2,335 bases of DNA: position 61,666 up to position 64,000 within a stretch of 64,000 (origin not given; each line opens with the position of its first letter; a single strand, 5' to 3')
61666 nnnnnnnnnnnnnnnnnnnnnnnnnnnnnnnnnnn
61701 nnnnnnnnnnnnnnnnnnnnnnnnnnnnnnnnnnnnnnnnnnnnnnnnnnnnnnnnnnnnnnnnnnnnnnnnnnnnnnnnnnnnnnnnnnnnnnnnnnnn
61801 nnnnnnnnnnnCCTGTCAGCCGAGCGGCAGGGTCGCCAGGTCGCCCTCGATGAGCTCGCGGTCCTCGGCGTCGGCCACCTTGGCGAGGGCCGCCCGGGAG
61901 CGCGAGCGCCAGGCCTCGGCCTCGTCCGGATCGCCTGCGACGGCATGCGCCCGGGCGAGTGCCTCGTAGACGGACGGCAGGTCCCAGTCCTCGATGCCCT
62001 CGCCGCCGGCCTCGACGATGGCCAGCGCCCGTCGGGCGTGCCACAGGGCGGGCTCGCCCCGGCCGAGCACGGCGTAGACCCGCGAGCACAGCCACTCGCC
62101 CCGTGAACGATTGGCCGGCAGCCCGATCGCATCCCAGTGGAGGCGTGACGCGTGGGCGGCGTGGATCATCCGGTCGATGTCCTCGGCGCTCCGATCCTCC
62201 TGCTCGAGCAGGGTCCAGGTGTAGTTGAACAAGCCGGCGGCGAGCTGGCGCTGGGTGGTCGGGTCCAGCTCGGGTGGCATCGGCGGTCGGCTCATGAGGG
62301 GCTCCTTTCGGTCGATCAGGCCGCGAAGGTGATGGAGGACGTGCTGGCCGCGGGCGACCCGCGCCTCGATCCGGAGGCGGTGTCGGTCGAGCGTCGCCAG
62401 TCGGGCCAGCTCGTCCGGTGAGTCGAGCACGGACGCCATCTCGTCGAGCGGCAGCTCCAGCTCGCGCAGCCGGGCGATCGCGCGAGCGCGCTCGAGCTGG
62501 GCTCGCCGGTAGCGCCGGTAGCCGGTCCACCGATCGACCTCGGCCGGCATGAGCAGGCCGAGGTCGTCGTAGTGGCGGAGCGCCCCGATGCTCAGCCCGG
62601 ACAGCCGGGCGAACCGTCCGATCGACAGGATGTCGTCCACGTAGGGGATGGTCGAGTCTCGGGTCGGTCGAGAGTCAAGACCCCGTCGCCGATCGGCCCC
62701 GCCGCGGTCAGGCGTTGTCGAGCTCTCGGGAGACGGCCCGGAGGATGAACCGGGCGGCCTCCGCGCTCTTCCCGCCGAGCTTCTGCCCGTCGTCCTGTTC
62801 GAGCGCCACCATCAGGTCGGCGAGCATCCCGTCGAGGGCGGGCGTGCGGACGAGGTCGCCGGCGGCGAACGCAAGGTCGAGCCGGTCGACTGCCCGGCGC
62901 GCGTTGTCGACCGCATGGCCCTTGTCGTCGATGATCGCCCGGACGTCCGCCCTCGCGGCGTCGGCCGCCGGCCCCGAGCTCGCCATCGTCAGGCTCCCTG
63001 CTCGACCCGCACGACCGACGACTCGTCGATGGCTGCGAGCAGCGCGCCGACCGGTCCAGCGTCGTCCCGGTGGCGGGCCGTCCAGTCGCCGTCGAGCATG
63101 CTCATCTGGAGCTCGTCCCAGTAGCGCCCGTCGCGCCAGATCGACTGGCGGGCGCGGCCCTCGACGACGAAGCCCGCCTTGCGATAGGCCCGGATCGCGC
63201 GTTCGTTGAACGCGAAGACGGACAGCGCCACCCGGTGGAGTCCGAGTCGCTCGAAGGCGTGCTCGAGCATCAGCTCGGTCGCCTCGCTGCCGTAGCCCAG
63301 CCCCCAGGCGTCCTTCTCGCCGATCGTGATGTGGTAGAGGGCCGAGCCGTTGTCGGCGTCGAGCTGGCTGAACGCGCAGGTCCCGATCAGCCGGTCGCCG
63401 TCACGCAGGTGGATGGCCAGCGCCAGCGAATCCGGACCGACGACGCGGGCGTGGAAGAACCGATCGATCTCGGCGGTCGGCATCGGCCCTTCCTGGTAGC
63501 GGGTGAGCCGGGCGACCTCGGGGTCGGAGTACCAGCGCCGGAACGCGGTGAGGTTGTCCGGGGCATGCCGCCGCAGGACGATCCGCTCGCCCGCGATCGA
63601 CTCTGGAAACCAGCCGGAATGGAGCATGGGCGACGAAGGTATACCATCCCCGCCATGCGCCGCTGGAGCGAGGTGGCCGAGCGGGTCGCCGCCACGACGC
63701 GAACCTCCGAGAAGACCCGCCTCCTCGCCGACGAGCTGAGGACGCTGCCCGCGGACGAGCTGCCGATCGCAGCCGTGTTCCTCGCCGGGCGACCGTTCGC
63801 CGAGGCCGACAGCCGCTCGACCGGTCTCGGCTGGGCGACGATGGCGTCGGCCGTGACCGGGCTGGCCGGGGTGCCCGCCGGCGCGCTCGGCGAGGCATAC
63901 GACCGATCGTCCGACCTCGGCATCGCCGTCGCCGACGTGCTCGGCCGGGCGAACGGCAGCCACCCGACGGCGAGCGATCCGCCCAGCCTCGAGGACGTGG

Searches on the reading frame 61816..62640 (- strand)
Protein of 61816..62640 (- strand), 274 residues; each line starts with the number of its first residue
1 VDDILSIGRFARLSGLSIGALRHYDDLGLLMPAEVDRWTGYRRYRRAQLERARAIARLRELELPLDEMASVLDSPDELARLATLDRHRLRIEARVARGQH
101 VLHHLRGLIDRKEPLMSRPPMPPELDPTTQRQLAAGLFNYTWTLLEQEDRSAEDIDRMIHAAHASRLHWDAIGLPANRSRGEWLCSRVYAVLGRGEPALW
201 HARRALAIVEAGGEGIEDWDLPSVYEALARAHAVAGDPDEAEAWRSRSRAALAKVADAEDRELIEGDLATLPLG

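Call 13: search_protein_families(library=pfam, proteins=[window:61816-62640:-], max_evalue=0.001)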
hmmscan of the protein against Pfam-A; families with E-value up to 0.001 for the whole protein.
window:61816-62640:- (274 aa): 3 families
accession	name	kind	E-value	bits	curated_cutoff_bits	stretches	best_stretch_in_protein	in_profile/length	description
PF13411.12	MerR_1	-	2.1e-12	47.4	21.6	1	6-73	2-67/69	MerR HTH family regulatory protein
PF00376.29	MerR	-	3.7e-11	43.1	28.2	1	6-44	1-38/38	MerR family regulatory protein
PF09278.17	MerR-DNA-bind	-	0.00062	20.8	25.4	1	49-108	1-65/65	MerR, DNA binding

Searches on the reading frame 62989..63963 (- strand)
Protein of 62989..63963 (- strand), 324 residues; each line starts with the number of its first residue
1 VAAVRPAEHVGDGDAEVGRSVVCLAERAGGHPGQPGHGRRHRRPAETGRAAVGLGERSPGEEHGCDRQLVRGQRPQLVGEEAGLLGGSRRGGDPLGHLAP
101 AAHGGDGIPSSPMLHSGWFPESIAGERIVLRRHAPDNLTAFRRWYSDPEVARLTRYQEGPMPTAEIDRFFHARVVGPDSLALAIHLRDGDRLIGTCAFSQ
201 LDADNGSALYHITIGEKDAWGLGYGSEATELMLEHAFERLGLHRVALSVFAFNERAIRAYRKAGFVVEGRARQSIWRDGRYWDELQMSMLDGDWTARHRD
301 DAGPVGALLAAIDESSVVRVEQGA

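Call 13: search_protein_families(library=pfam, proteins=[window:62989-63963:-], max_evalue=0.001)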
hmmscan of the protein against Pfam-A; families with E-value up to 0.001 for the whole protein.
window:62989-63963:- (324 aa): 4 families
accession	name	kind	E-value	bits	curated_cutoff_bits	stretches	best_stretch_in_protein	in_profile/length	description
PF13302.13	Acetyltransf_3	-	2.8e-23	83.6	25.4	1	127-266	1-138/138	Acetyltransferase (GNAT) domain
PF00583.31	Acetyltransf_1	-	9.6e-13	48.9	20.7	1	157-265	17-116/116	Acetyltransferase (GNAT) family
PF13420.13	Acetyltransf_4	-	6.3e-09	36.5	24.3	1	138-285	9-154/155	Acetyltransferase (GNAT) domain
PF13523.12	Acetyltransf_8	-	1.6e-07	31.5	27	1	138-269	6-141/145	Acetyltransferase (GNAT) domain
